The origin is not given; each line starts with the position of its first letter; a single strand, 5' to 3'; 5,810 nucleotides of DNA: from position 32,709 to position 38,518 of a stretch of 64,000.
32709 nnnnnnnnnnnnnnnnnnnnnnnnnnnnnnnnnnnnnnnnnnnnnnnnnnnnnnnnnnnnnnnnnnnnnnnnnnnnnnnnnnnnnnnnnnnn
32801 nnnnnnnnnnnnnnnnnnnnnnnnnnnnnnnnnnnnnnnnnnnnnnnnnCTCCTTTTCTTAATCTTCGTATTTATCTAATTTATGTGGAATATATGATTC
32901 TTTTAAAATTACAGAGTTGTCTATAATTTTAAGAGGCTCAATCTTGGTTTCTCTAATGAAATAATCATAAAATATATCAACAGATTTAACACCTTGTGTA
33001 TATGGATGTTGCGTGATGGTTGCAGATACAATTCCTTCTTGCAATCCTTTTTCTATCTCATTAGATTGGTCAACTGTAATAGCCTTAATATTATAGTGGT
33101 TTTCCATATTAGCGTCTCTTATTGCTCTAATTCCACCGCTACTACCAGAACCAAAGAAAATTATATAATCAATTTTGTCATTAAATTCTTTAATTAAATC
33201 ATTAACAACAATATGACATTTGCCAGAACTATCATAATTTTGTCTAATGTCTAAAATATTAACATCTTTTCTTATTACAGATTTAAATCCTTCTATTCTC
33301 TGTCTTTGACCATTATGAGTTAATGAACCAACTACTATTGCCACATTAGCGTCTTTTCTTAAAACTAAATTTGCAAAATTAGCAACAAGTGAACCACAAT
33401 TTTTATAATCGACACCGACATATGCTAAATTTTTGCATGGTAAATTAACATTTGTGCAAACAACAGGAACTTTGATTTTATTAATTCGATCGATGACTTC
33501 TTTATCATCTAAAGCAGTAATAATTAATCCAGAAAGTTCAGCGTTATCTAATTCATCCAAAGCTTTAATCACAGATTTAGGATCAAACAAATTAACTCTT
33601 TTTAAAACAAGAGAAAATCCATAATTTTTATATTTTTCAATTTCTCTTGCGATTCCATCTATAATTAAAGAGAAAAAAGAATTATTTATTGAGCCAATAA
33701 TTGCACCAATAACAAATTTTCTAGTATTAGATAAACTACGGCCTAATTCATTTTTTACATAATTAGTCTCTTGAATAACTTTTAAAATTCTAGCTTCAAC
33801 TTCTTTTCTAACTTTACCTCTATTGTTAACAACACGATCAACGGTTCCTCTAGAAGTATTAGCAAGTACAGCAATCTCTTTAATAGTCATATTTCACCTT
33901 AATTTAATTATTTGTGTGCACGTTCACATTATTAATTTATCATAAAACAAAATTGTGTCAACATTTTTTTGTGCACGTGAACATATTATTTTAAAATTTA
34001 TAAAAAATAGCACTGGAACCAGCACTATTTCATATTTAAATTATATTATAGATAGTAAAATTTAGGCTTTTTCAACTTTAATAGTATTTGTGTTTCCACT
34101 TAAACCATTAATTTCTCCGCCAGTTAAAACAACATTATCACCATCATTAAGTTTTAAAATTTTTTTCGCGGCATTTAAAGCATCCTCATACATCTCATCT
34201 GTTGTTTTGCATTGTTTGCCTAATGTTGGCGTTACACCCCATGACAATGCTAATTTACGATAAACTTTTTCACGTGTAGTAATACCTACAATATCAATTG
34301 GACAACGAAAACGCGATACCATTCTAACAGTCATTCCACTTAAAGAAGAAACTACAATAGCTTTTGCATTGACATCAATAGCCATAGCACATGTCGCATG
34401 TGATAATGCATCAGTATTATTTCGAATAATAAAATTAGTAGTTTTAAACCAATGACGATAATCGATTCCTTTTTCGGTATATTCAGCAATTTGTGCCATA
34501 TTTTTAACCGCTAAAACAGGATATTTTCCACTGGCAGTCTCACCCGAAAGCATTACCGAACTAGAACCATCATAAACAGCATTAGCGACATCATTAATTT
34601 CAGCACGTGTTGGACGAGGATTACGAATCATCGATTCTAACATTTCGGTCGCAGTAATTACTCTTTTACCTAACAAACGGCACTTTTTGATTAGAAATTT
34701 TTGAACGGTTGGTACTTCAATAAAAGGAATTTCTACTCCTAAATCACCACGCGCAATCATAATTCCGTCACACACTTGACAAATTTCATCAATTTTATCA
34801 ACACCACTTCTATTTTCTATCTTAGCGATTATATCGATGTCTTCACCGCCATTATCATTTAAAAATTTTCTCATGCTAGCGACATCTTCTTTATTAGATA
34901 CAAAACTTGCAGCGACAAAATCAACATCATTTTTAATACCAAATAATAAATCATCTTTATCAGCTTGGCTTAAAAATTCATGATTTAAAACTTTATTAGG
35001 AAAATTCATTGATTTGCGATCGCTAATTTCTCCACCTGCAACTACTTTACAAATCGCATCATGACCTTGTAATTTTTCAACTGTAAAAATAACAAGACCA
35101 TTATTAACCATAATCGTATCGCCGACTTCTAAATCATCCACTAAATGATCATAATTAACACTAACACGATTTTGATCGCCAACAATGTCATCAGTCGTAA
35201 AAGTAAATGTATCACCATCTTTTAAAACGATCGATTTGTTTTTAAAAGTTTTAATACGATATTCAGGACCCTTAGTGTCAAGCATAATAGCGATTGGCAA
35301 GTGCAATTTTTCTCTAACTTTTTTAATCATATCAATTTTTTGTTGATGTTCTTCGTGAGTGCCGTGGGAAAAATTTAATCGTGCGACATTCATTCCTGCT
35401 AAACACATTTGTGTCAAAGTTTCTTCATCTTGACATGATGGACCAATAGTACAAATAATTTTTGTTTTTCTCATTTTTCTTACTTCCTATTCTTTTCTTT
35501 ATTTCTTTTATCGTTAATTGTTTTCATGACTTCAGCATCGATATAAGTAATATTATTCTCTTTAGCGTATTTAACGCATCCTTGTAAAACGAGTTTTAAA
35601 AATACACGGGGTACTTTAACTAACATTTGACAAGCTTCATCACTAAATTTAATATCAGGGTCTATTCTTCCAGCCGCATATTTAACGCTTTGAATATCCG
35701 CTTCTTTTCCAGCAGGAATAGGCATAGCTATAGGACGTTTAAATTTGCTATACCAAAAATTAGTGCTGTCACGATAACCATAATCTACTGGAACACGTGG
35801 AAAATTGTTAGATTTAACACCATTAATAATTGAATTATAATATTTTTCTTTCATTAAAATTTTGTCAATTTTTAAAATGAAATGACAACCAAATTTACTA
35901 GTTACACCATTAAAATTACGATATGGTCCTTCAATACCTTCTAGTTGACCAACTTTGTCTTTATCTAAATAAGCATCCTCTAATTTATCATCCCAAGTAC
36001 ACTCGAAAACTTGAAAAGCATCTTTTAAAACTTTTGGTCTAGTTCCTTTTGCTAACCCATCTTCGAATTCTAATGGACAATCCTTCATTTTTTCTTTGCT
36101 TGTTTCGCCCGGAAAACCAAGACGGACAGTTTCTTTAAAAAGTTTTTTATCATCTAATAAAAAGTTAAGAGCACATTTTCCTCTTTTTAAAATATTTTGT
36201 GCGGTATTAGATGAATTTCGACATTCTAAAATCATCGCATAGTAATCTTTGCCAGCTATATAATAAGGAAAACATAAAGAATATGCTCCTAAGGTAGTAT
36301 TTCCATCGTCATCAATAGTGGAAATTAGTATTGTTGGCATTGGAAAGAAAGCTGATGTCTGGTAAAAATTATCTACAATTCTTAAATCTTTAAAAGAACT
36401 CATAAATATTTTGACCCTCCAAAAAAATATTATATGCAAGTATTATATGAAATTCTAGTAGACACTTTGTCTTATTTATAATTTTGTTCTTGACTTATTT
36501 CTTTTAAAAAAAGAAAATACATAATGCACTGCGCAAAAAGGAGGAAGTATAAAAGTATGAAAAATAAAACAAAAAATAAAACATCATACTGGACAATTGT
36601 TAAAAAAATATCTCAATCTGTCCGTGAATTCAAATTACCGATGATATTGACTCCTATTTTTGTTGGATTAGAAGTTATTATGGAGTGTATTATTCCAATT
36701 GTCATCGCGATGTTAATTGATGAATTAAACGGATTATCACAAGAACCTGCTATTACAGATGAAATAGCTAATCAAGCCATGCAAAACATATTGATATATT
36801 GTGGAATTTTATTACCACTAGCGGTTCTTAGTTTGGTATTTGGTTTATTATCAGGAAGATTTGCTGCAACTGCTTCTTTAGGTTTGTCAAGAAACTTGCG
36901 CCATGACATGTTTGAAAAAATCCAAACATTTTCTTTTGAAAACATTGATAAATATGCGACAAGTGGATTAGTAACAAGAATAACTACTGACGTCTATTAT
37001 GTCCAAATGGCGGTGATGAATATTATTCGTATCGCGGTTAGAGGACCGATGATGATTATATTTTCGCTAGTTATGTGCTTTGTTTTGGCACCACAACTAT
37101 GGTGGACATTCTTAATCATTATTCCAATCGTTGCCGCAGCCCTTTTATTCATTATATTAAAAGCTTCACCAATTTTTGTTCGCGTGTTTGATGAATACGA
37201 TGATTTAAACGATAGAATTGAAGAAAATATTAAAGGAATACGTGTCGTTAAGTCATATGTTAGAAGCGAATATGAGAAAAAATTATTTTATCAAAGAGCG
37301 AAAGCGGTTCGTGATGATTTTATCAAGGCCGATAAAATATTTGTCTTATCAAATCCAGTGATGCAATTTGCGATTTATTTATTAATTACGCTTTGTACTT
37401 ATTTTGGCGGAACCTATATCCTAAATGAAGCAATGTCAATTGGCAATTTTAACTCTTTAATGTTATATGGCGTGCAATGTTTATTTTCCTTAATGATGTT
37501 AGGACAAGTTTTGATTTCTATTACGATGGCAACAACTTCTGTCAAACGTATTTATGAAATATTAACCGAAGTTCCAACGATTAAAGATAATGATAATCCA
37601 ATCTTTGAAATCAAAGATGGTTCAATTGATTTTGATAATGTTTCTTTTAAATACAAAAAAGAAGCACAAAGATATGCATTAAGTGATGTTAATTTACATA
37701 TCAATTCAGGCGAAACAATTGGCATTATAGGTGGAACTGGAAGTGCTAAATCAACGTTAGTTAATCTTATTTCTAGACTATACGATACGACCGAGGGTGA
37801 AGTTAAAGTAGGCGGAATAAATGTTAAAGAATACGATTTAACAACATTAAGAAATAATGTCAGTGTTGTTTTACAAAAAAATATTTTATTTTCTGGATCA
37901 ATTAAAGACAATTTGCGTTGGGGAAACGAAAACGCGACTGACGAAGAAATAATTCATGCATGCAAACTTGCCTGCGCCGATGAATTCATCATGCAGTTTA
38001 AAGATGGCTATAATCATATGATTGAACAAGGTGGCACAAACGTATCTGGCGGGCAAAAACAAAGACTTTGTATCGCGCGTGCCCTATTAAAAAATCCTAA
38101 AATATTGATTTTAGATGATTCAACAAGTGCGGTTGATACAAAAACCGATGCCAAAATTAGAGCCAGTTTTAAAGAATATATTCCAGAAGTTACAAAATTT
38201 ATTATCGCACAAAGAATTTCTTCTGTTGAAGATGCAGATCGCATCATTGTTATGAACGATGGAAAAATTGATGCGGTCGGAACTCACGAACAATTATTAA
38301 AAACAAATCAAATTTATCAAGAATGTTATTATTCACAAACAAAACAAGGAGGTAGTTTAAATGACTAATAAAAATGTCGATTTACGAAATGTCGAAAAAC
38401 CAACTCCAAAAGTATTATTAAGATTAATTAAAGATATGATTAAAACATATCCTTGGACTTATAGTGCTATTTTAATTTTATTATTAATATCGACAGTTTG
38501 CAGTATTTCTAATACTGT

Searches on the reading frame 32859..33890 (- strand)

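Call 58: search_protein_families(library=pfam, proteins=[window:32859-33890:-], max_evalue=0.00001)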
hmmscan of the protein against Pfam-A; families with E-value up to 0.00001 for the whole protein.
window:32859-33890:- (343 aa): 2 families
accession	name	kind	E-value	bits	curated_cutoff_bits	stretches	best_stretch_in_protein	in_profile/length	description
PF13407.12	Peripla_BP_4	-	5.9e-28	98.5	35.1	1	61-310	1-253/258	Periplasmic binding protein domain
PF00356.27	LacI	-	4.2e-11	42.9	27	1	2-47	1-46/46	Bacterial regulatory proteins, lacI family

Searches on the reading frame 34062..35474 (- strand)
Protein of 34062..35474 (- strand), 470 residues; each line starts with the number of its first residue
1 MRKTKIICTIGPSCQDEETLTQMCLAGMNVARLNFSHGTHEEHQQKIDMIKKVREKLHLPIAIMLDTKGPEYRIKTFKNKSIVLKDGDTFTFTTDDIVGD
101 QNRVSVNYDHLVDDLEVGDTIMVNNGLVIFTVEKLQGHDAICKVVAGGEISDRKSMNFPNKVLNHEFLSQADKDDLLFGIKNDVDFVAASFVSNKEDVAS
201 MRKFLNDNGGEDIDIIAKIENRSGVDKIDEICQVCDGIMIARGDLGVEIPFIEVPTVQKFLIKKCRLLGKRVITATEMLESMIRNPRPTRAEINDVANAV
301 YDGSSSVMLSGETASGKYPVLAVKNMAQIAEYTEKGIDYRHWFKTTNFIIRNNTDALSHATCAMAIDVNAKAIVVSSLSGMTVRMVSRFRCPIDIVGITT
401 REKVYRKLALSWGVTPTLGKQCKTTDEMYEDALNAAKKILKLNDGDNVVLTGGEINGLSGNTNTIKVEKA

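Call 58: search_protein_families(library=pfam, proteins=[window:34062-35474:-], max_evalue=0.00001)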
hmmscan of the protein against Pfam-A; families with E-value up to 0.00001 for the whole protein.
window:34062-35474:- (470 aa): 2 families
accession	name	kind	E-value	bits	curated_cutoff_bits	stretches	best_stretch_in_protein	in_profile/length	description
PF00224.27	PK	-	2.8e-123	411.6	30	1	1-323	1-328/328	Pyruvate kinase, barrel domain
PF02887.21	PK_C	-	1.6e-32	112.4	28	1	355-467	1-113/114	Pyruvate kinase, alpha/beta domain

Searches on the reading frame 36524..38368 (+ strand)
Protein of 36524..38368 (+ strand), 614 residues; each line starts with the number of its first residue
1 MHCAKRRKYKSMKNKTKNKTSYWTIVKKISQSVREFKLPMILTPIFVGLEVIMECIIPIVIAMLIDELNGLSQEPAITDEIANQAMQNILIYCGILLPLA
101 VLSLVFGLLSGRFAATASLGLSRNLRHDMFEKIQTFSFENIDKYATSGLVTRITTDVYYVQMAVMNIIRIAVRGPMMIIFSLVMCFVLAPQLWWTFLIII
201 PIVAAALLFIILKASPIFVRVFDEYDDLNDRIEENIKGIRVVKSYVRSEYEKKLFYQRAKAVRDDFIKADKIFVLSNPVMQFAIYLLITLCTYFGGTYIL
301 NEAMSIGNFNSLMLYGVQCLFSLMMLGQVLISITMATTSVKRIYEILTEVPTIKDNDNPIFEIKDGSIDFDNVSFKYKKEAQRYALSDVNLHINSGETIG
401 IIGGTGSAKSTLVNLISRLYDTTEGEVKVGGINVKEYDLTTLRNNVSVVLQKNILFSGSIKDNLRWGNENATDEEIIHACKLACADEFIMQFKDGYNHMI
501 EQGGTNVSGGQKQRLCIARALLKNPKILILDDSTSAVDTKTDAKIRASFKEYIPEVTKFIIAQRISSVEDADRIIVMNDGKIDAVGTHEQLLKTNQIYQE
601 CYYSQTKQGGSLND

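Call 60: search_protein_families(library=pfam, proteins=[window:36524-38368:+], max_evalue=0.00001)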
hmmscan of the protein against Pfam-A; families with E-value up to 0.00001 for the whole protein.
window:36524-38368:+ (614 aa): 2 families
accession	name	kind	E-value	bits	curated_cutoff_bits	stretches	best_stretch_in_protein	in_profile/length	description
PF00664.28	ABC_membrane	-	5.5e-40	138.2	28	1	43-315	4-266/274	ABC transporter transmembrane region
PF00005.33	ABC_tran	-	5.8e-30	105.1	25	1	386-535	1-137/137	ABC transporter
